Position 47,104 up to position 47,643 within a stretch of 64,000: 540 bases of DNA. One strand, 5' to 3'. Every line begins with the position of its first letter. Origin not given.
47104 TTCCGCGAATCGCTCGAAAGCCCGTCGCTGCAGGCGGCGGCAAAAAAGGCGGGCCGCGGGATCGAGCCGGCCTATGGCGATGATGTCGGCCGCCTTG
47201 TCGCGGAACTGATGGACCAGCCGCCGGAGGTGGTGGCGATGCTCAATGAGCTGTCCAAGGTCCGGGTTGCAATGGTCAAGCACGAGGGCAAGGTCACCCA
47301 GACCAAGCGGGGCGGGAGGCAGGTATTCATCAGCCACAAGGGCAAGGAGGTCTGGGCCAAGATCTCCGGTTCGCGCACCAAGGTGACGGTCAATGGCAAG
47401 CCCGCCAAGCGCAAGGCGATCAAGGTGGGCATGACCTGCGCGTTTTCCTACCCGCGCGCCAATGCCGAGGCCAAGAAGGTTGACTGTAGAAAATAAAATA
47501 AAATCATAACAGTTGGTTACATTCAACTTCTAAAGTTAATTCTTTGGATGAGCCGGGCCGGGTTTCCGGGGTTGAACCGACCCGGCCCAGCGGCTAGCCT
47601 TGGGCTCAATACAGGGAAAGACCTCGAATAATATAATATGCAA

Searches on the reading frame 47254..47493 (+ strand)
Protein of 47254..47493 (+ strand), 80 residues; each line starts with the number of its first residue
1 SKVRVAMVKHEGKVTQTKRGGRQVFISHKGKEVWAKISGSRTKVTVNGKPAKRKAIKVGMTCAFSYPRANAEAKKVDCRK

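Call 24: search_protein_representatives(alignment_id=A2)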
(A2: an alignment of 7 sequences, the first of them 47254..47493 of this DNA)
Query: 7 sequences, 80 profile positions. Proteins with E-value up to 0.001 (for the whole library): 433; up to 1e-10: 162; up to 1e-30: 1. The best 150 are listed.
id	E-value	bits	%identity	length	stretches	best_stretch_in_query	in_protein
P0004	8.9e-31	122.0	-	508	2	15-78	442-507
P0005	2.8e-29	117.2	-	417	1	2-79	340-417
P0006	4.1e-29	116.7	-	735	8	7-73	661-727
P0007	2.8e-28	114.0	-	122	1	2-79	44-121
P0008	3.7e-27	110.4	-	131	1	4-79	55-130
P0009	1.0e-26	109.0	-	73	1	7-79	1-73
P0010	4.4e-26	107.0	-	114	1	3-79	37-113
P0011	8.6e-25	102.8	-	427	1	5-80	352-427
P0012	8.4e-24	99.7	-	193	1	2-79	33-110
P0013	1.1e-23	99.3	-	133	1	2-79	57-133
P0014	1.2e-23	99.1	-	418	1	6-79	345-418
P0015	9.6e-23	96.3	-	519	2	13-79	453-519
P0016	1.2e-22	96.0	-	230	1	3-79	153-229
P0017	2.8e-22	94.8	-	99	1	2-80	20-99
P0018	4.8e-22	94.0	-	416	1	2-79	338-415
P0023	6.7e-21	90.4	-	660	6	6-77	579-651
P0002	2.4e-15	72.6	-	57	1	24-77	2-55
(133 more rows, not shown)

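Call 31: search_protein_families(library=pfam, proteins=[P0006, P0023, P0004, P0010, P0009, window:47254-47493:+], max_evalue=10)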
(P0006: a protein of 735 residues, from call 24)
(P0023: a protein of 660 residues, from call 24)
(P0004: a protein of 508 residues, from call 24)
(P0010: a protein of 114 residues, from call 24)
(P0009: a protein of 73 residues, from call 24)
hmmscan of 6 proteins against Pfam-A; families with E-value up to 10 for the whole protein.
P0006 (735 aa): 8 families
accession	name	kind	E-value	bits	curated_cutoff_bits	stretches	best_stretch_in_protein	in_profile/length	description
PF11604.15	CusF_Ec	-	3.8e-12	46.3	27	2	30-83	2-53/72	Copper binding periplasmic protein CusF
PF00316.25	FBPase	-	0.045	13.8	34.8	1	173-224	81-130/191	Fructose-1-6-bisphosphatase, N-terminal domain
PF18152.6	DAHP_snth_FXD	-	0.052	13.8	27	1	488-513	26-51/67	DAHP synthase ferredoxin-like domain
PF17077.10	Msap1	-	0.083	12.4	27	1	319-393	133-210/366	Mitotic spindle associated protein SHE1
PF14481.13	Fimbrial_PilY2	-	0.5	10.5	25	0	185-203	6-24/75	Type 4 fimbrial biogenesis protein PilY2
PF12985.13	DUF3869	-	1.4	9.6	24.5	1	271-306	2-37/85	Domain of unknown function (DUF3869)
PF03633.20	Glyco_hydro_65C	-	1.6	9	22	1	38-64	33-59/62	Glycosyl hydrolase family 65, C-terminal domain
PF10133.14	CooT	-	1.9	9.3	27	0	29-48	40-59/60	CO dehydrogenase accessory protein CooT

P0023 (660 aa): 11 families
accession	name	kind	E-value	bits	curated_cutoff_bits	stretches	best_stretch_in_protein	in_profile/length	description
PF18914.6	DUF5666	-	4.6e-13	49.7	27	3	32-97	1-59/60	Domain of unknown function (DUF5666)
PF11604.15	CusF_Ec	-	1.4e-08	34.9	27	2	258-277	2-21/72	Copper binding periplasmic protein CusF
PF20066.5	Glyoxalase_8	-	0.00038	21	23.7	0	545-582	59-94/143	Glyoxalase superfamily protein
PF21062.2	Reovirus_L2_4th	-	0.00039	20.7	27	1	496-550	35-87/110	Reovirus core-spike protein lambda-2 (L2), ferredoxin-like domain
PF17764.6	PriA_3primeBD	-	0.00077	19.7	22.7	2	466-497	19-49/96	3'DNA-binding domain (3'BD)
PF23459.1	S1_RRP5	-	0.039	14.9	27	1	259-316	6-57/72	RRP5 S1 domain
PF04828.22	GFA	-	0.049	14.1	24.3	0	452-506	43-99/115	Glutathione-dependent formaldehyde-activating enzyme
PF03793.24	PASTA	-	0.17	12.3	23.2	1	32-57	38-62/64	PASTA domain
PF23954.1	DUF7283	-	0.89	9.9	27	1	24-115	49-138/142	Family of unknown function (DUF7283)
PF13861.12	FLgD_tudor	-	1.5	9.6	26.9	0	33-50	29-47/58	FlgD Tudor-like domain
PF01796.24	OB_ChsH2_C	-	1.7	9.1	27.1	0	466-480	53-64/65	ChsH2, C-terminal OB-fold domain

P0004 (508 aa): 3 families
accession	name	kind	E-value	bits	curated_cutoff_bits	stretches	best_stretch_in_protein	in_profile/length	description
PF04300.19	FBA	-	0.14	12.4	32.4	1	356-390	125-159/175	F-box associated region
PF12199.13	efb-c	-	0.22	12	27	0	368-391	29-52/65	Extracellular fibrinogen binding protein C terminal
PF14099.13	Polysacc_lyase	-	0.22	11.8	29.9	1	364-424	20-72/210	Polysaccharide lyase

P0010 (114 aa): 1 family
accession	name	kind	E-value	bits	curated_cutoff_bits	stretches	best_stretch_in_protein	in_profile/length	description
PF07523.18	Big_3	-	0.05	14.3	21.2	1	36-71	31-66/68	Bacterial Ig-like domain (group 3)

P0009 (73 aa): 0 families

window:47254-47493:+ (80 aa): 0 families
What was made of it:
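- Closest known: CusF-like / DUF5666 small OB-fold barrels. Same: Multi-repeat relatives found with the extension profile carry PF11604 or PF18914 hits (call 31).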

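Call 43: predict_structure(alignment_id=A2)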
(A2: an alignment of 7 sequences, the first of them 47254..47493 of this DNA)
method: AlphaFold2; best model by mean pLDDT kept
length: 80 residues; sequences in the alignment: 7
mean_pLDDT: 86.8   pTM: 0.71
mean pLDDT of the five models: 86.8, 84.8, 83.3, 82.7, 62.3
residues with pLDDT >= 90: 35; 70-90: 40; 50-70: 4; < 50: 1
segments of 3 or more residues with pLDDT < 50: none
pLDDT, mean of each block of 10 residues (from residue 1): 73 92 90 86 89 90 86 88
secondary structure, 60 per line:
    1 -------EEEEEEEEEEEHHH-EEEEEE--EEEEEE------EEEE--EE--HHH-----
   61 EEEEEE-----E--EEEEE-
elements in order: E8-18 E23-28 E31-36 E43-46 E61-66 E75-79

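Call 46: fold_search(model_id=the predicted structure, library=pdb)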
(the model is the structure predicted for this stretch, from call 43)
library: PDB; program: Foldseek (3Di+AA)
matches with E <= 10: 1129; with E <= 0.001: 0
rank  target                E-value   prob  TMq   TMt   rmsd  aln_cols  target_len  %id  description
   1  6o3f_B                1.4e-03  1.00  0.62  0.12   3.9        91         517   13  Crystal Structure of Lysyl-tRNA Synthetase from Chlamydia trachomatis with complexed with L-lysine and a difluoro cycl (released 2019-03-27)
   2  6ns0_A                2.0e-03  1.00  0.62  0.12   4.0        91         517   13  Crystal Structure of Lysyl-tRNA Synthetase from Chlamydia trachomatis complexed with L-lysine and Cladosporin (released 2019-02-06)
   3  3e6z                  2.4e-03  1.00  0.62  0.62   3.9        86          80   15  1.0 A Structure of CusF-W44A-Cu(II) residues 10-88 from Escherichia coli (released 2009-07-07)
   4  2vb2                  2.9e-03  1.00  0.61  0.65   2.6        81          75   16  Crystal structure of Cu(I)CusF (released 2007-12-18)
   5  1zeq                  3.1e-03  1.00  0.61  0.59   3.2        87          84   15  1.5 A Structure of apo-CusF residues 6-88 from Escherichia coli (released 2005-08-02)
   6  2qcp                  4.2e-03  1.00  0.65  0.65   2.7        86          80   14  1.0 A Structure of CusF-Ag(I) residues 10-88 from Escherichia coli (released 2007-10-02)
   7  6kab_C                8.9e-03  1.00  0.58  0.11   6.0        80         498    9  Crystal structure of plasmodium lysyl-tRNA synthetase in complex with a cladosporin derivative 2 (released 2020-04-08)
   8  6m0t_B                8.9e-03  0.99  0.52  0.11   6.1        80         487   10  Crystal Structure of Lysyl-tRNA Synthetase from Plasmodium falciparum complexed with L-lysine and Cladosporin derivati (released 2021-04-21)
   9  9jkl                  1.2e-02  1.00  0.64  0.12   3.6        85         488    9  LYSYL-TRNA SYNTHETASE(LysRS) COMPLEXED WITH LYSINE (released 2025-09-10)
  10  9fs9_A                1.2e-02  1.00  0.59  0.58   3.9        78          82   13  Self assembly domain of the surface layer protein of Viridibacillus arvi (aa 765-844) (released 2024-08-28)
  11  4day_B                1.2e-02  1.00  0.55  0.41   4.1        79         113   15  Crystal structure of the RMI core complex with MM2 peptide from FANCM (released 2012-03-14)
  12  4up9                  1.4e-02  1.00  0.55  0.11   4.5        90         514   13  Crystal structure of Entamoeba histolytica lysyl-tRNA synthetase in complex with ATP (released 2014-10-29)
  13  6l4q_A                1.5e-02  1.00  0.61  0.12   4.3        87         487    9  Crystal Structure of Lysyl-tRNA Synthetase from Plasmodium falciparum complexed with L-lysine and Clado-B (released 2021-05-19)
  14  6kcn_A                1.5e-02  0.99  0.58  0.11   5.9        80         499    9  Crystal structure of plasmodium lysyl-tRNA synthetase in complex with a cladosporin derivative 4 (released 2020-04-08)
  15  4pg3_C                1.5e-02  0.99  0.57  0.12   6.0        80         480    9  Crystal structure of KRS complexed with inhibitor (released 2014-07-16)
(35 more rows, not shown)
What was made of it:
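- Closest known: CusF-like / DUF5666 small OB-fold barrels. Same: The intact extension is predicted as a six-strand barrel whose best small-domain structural matches are CusF (TM 0.61-0.65, call 46).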
